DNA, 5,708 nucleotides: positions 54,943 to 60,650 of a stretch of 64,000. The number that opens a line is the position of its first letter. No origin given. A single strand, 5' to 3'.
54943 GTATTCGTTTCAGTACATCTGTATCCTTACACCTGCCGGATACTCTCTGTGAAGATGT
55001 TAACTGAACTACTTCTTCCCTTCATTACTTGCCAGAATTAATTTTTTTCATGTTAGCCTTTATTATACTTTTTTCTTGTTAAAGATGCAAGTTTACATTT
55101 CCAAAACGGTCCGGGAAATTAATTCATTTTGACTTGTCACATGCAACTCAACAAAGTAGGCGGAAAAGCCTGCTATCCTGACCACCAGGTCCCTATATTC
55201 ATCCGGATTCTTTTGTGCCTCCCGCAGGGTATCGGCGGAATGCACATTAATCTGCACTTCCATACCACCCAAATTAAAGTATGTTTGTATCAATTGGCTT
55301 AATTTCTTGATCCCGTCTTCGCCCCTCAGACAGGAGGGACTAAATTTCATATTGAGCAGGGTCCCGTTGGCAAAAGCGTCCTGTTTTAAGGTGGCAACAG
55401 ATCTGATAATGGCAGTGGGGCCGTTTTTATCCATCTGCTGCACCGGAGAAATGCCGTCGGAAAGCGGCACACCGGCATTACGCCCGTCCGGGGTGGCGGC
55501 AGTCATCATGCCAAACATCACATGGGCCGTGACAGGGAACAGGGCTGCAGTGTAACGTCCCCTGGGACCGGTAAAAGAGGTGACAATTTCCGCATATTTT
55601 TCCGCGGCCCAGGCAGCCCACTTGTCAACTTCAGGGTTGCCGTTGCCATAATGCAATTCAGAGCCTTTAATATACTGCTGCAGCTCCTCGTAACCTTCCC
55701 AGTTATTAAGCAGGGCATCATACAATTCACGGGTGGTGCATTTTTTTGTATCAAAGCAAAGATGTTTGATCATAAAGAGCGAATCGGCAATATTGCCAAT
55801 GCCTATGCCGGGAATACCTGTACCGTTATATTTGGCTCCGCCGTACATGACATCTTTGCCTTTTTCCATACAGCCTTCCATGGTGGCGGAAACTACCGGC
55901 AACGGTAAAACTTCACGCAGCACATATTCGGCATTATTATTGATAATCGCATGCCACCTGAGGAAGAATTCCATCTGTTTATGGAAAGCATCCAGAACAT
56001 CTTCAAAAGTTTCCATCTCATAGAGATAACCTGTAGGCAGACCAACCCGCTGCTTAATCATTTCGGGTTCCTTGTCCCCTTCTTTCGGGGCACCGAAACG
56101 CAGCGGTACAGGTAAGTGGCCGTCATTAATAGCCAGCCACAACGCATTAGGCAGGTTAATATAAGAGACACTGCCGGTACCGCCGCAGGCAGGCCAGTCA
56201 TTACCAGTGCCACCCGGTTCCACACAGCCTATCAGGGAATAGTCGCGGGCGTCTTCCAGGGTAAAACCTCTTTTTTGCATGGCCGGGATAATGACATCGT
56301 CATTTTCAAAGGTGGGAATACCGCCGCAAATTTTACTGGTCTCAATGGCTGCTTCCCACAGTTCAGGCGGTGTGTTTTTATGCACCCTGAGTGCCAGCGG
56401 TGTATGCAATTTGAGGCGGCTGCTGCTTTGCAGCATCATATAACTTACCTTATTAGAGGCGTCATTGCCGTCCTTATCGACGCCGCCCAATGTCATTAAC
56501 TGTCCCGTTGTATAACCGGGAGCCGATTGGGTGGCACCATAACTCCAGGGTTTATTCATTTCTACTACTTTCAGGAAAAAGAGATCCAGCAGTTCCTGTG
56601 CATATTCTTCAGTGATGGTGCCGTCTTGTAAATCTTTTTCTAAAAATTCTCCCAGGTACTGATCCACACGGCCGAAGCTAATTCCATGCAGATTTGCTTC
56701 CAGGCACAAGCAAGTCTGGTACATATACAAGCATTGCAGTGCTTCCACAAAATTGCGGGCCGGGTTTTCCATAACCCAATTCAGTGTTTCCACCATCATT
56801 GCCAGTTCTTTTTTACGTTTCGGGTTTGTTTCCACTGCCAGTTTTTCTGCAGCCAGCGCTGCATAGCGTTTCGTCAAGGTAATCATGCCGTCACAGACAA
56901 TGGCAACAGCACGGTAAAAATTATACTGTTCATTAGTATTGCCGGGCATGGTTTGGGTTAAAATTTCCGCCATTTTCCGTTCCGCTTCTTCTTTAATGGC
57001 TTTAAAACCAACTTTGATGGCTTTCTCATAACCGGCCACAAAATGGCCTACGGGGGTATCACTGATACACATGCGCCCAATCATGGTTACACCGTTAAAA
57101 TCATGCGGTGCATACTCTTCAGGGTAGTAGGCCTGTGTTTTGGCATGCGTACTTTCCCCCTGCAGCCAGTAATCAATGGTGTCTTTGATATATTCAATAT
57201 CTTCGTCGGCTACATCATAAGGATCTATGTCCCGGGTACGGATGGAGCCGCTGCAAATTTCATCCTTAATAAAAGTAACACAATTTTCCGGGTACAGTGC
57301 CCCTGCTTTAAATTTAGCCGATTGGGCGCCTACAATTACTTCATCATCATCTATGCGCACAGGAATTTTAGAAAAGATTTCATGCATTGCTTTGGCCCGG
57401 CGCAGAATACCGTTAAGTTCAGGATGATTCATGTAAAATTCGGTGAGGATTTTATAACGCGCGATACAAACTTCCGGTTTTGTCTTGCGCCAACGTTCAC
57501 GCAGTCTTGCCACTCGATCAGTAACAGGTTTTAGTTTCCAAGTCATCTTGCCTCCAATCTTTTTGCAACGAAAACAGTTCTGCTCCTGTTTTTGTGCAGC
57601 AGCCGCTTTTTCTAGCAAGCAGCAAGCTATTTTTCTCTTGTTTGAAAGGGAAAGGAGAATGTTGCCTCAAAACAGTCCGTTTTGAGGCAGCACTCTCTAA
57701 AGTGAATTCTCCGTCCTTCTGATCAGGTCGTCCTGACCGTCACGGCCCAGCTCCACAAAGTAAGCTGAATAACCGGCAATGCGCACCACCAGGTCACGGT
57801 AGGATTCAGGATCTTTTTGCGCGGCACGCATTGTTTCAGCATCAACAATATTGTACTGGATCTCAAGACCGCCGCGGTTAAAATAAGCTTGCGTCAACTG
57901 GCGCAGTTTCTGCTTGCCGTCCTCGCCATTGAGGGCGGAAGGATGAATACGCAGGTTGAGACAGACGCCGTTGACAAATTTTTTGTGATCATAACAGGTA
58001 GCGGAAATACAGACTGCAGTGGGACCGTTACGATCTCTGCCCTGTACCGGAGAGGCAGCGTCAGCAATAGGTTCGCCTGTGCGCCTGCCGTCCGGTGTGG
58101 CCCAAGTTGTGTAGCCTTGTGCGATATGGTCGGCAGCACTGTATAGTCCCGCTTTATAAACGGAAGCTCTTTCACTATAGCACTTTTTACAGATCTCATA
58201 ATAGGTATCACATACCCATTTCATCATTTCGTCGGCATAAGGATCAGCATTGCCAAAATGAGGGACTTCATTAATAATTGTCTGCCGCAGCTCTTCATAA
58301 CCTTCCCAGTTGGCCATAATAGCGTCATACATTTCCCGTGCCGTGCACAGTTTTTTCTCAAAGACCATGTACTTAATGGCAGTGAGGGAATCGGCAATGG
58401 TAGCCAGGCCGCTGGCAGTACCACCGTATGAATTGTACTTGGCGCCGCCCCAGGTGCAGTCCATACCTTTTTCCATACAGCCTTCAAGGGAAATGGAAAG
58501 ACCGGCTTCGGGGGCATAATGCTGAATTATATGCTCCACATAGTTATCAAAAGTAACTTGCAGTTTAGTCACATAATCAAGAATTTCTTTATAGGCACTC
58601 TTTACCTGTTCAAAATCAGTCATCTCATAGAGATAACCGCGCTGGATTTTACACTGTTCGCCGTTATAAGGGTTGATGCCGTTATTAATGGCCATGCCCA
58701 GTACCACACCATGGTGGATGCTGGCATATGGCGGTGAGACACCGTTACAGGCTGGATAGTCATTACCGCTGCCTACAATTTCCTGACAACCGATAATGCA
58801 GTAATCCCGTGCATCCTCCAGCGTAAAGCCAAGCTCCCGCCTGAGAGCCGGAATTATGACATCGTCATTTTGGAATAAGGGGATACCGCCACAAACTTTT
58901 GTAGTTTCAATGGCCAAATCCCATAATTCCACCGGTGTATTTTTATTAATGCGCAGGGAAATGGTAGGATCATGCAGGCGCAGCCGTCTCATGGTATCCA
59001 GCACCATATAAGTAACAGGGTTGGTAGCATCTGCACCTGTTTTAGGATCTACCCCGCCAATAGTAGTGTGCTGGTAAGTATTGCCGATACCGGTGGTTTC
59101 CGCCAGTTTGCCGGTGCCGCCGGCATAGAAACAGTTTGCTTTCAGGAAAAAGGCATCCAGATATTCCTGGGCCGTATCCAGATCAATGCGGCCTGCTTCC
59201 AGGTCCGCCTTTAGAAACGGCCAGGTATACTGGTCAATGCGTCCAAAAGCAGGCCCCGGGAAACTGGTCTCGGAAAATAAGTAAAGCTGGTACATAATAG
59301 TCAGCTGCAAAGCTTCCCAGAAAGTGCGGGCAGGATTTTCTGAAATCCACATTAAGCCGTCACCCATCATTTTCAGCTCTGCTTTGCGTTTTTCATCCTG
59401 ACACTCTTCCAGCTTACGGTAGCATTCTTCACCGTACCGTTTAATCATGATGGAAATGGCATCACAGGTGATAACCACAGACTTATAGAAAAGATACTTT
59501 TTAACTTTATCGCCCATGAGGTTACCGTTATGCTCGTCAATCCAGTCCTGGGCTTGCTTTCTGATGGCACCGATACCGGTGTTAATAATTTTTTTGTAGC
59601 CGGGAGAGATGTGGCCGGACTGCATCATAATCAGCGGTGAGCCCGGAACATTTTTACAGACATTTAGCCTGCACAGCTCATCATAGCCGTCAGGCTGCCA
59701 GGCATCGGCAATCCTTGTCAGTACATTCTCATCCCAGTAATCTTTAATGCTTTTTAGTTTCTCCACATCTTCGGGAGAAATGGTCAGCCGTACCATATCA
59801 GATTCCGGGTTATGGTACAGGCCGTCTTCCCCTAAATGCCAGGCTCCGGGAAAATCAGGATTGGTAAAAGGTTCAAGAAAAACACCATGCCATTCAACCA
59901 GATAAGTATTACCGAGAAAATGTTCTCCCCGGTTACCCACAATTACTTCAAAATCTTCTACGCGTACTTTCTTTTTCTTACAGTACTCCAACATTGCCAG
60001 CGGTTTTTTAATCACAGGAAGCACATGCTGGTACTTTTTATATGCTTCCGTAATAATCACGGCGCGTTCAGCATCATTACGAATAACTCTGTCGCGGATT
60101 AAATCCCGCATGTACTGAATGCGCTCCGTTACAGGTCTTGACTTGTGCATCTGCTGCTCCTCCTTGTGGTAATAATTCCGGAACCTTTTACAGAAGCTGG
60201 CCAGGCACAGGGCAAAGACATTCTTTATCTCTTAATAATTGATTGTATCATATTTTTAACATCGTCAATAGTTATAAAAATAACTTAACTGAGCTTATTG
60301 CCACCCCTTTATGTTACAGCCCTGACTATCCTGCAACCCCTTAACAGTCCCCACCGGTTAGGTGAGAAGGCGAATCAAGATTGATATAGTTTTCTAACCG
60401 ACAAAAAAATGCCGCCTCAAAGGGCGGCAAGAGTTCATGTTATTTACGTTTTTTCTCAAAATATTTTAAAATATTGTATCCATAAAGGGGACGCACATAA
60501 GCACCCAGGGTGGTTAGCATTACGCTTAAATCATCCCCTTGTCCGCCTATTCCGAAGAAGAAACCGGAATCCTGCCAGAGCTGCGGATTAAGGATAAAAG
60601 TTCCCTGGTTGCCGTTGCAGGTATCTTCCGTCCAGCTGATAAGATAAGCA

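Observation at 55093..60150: Two tandem, divergent glycyl radical enzymes with no local activase or small subunit; a third paralog and the only activase lie about 53 kb away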

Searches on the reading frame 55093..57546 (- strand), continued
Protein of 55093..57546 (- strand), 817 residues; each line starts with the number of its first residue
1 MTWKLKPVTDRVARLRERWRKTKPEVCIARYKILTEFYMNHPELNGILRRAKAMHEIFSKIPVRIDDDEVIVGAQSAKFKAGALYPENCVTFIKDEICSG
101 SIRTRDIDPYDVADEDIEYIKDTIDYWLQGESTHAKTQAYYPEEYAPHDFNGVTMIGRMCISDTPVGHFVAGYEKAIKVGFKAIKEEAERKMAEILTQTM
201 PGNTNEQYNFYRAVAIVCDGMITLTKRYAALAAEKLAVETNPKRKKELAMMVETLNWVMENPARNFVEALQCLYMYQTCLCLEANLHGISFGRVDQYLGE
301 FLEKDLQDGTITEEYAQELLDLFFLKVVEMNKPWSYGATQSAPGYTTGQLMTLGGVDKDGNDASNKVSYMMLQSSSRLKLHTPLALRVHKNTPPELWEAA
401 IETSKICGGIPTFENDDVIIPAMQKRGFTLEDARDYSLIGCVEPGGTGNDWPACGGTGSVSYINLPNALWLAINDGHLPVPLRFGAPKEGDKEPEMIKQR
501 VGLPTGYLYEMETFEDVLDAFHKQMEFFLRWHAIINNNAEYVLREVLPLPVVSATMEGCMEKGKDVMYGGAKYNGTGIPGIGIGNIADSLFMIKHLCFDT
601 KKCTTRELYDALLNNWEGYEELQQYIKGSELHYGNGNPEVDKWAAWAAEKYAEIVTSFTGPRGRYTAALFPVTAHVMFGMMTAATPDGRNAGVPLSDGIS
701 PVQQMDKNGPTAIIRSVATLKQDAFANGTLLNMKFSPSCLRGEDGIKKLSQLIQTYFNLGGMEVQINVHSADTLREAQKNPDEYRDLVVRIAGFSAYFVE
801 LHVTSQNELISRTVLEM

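Call 44: find_homologous_proteins(query=window:55093-57546:-, max_evalue=1e-50)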
Query window:55093-57546:- (817 aa): 1146 proteins with E <= 1e-50 among 8000 candidates; the best 120 are listed.
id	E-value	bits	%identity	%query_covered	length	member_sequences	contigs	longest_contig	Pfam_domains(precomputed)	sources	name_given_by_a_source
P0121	0.0e+0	1805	93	100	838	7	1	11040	PF02901.21,PF01228.27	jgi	-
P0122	0.0e+0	1676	85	100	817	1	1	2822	PF02901.21,PF01228.27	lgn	-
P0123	0.0e+0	1555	80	100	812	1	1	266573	PF02901.21,PF01228.27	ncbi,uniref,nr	ncbi:formate C-acetyltransferase [Sporobacter termitidis DSM 10068]|uniref:Formate C-acetyltransfera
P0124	0.0e+0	1555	80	100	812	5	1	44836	PF02901.21,PF01228.27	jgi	jgi:pyruvate formate-lyase/glycerol dehydratase family glycyl radical enzyme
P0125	0.0e+0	1545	80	100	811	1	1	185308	PF02901.21,PF01228.27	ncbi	-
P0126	0.0e+0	1526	78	100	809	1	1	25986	PF02901.21,PF01228.27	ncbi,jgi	jgi:formate C-acetyltransferase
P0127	0.0e+0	1523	79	100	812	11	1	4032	PF02901.21,PF01228.27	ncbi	-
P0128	0.0e+0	1517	80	98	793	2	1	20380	PF02901.21,PF01228.27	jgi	jgi:formate C-acetyltransferase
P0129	0.0e+0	1505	78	100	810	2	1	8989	PF02901.21,PF01228.27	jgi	jgi:formate C-acetyltransferase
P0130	0.0e+0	1497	78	100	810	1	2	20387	PF02901.21,PF01228.27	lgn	-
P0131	0.0e+0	1495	77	100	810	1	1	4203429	PF02901.21,PF01228.27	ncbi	-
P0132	0.0e+0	1493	78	100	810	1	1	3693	PF02901.21,PF01228.27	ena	-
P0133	0.0e+0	1486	77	100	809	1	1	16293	PF02901.21,PF01228.27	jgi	jgi:pyruvate formate-lyase/glycerol dehydratase family glycyl radical enzyme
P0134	0.0e+0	1461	77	100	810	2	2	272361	PF02901.21,PF01228.27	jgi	jgi:formate C-acetyltransferase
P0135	0.0e+0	1455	77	100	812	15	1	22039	PF02901.21,PF01228.27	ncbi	-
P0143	0.0e+0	1421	73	100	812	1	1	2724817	PF02901.21,PF01228.27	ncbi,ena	-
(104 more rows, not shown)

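Call 47: find_encoding_contigs(protein=P0123, flank=10000, max_places=1)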
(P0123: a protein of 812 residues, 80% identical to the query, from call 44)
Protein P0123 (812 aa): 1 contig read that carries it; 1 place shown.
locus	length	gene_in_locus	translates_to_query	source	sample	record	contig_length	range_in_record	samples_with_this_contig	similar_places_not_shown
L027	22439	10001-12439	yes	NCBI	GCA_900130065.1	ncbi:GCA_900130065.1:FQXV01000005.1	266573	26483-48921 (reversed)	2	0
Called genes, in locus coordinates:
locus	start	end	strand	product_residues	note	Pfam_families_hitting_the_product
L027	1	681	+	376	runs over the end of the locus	PF00148:Oxidored_nitro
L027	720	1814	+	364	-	PF01032:FecCD, PF00950:ABC-3 (weak)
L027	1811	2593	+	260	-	PF02463:SMC_N (faint), PF00005:ABC_tran, PF13304:AAA_21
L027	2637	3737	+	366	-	PF01497:Peripla_BP_2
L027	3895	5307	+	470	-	PF05977:MFS_3 (faint), PF07690:MFS_1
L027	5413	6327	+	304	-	PF00126:HTH_1, PF03466:LysR_substrate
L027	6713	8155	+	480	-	PF00171:Aldedh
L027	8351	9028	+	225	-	PF19700:DUF6198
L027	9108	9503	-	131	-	-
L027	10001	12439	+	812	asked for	PF02901:PFL-like, PF01228:Gly_radical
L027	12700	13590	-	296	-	PF03009:GDPD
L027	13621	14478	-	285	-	PF00528:BPD_transp_1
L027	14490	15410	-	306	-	PF19300:BPD_transp_1_N (weak), PF00528:BPD_transp_1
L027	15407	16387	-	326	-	PF00005:ABC_tran, PF08352:oligo_HPY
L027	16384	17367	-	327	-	PF00005:ABC_tran, PF13304:AAA_21 (faint), PF08352:oligo_HPY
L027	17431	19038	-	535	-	PF00496:SBP_bac_5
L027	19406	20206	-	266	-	PF08282:Hydrolase_3, PF00702:Hydrolase (weak), PF05116:S6PP (weak)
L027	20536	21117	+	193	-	PF04309:G3P_antiterm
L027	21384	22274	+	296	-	-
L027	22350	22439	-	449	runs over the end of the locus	PF01546:Peptidase_M20 (weak), PF07687:M20_dimer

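Call 48: find_encoding_contigs(protein=P0131, flank=10000, max_places=1)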
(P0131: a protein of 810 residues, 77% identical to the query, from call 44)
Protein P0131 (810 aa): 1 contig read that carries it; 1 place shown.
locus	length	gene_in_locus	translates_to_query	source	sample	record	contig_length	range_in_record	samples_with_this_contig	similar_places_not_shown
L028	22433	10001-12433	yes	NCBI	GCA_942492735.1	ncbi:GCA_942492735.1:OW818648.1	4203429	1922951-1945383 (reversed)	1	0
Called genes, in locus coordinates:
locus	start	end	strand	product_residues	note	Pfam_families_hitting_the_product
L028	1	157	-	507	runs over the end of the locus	PF12797:Fer4_2 (faint), PF14691:Fer4_20, PF01180:DHO_dh, PF12838:Fer4_7, PF13187:Fer4_9 (weak), PF13237:Fer4_10 (weak), PF14697:Fer4_21, PF00037:Fer4 (weak), +2 more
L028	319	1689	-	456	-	PF01979:Amidohydro_1, PF07969:Amidohydro_3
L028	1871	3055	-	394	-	PF09084:NMT1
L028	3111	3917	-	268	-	PF00528:BPD_transp_1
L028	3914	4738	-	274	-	PF00528:BPD_transp_1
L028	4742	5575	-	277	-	PF03193:RsgA_GTPase (weak), PF00005:ABC_tran, PF13304:AAA_21 (faint), PF13401:AAA_22 (weak)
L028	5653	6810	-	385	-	PF00465:Fe-ADH, PF13685:Fe-ADH_2, PF25137:ADH_Fe_C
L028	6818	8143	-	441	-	PF00202:Aminotran_3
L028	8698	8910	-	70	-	-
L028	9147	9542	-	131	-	PF07238:PilZ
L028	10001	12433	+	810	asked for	PF02901:PFL-like, PF01228:Gly_radical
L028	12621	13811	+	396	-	PF00753:Lactamase_B, PF19583:ODP, PF12706:Lactamase_B_2 (weak), PF00258:Flavodoxin_1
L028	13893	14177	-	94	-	-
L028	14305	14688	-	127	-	PF13560:HTH_31, PF01381:HTH_3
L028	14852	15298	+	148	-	PF06908:YpsA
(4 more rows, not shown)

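Call 49: find_encoding_contigs(protein=P0143, flank=10000, max_places=1)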
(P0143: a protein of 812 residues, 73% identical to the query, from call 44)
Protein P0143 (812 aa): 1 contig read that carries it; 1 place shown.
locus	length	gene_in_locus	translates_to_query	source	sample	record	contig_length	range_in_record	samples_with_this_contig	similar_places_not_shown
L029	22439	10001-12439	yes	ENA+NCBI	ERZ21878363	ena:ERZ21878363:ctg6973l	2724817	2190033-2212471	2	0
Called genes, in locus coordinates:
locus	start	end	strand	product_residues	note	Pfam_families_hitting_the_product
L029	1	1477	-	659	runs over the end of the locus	PF13510:Fer2_4, PF10588:NADH-G_4Fe-4S_3, PF14697:Fer4_21 (weak), PF22117:Fer4_Nqo3 (weak), PF12838:Fer4_7, PF00037:Fer4 (weak), PF02906:Fe_hyd_lg_C, PF02256:Fe_hyd_SSU, +3 more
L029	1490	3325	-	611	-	PF01512:Complex1_51K, PF10589:NADH_4Fe-4S, PF12837:Fer4_6 (faint), PF00037:Fer4 (weak), PF12838:Fer4_7 (weak), PF13187:Fer4_9 (weak), PF00037:Fer4 (weak)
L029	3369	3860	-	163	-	PF01257:2Fe-2S_thioredx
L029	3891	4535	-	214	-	PF06971:Put_DNA-bind_N, PF02629:CoA_binding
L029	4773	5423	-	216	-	PF01144:CoA_trans, PF13336:AcetylCoA_hyd_C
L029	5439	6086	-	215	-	PF01144:CoA_trans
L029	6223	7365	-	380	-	PF02771:Acyl-CoA_dh_N, PF02770:Acyl-CoA_dh_M, PF00441:Acyl-CoA_dh_1, PF08028:Acyl-CoA_dh_2, PF22924:ACOX_C_alpha1 (weak)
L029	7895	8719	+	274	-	PF13183:Fer4_8 (faint), PF12838:Fer4_7 (faint), PF13187:Fer4_9 (faint), PF00037:Fer4 (weak), PF13484:Fer4_16 (faint)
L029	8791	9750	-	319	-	PF02558:ApbA, PF08546:ApbA_C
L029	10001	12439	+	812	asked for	PF02901:PFL-like, PF01228:Gly_radical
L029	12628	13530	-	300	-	-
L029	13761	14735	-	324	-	-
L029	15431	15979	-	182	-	PF08901:DUF1847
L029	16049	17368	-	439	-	PF00206:Lyase_1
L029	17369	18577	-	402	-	PF01926:MMR_HSR1, PF02421:FeoB_N (weak), PF03193:RsgA_GTPase (faint), PF00350:Dynamin_N (faint), PF00009:GTP_EFTU (weak), PF18128:HydF_dimer, PF18133:HydF_tetramer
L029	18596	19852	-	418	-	PF04055:Radical_SAM, PF06968:BATS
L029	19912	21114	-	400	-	PF04055:Radical_SAM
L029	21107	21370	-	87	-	PF21699:TM1266-like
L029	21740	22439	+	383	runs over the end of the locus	PF04055:Radical_SAM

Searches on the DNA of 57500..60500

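Call 70: search_rna_families(source=window, start=57500, end=60500, threshold=evalue, max_evalue=1)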
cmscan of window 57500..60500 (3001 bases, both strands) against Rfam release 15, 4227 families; matches with E-value up to 1: 1.
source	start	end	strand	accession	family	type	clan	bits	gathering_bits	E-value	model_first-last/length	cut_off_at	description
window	60400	60474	-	RF02538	TarB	Gene; sRNA;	-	23.9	80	0.17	1-79/79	no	Vibrio ToxT activated RNA TarB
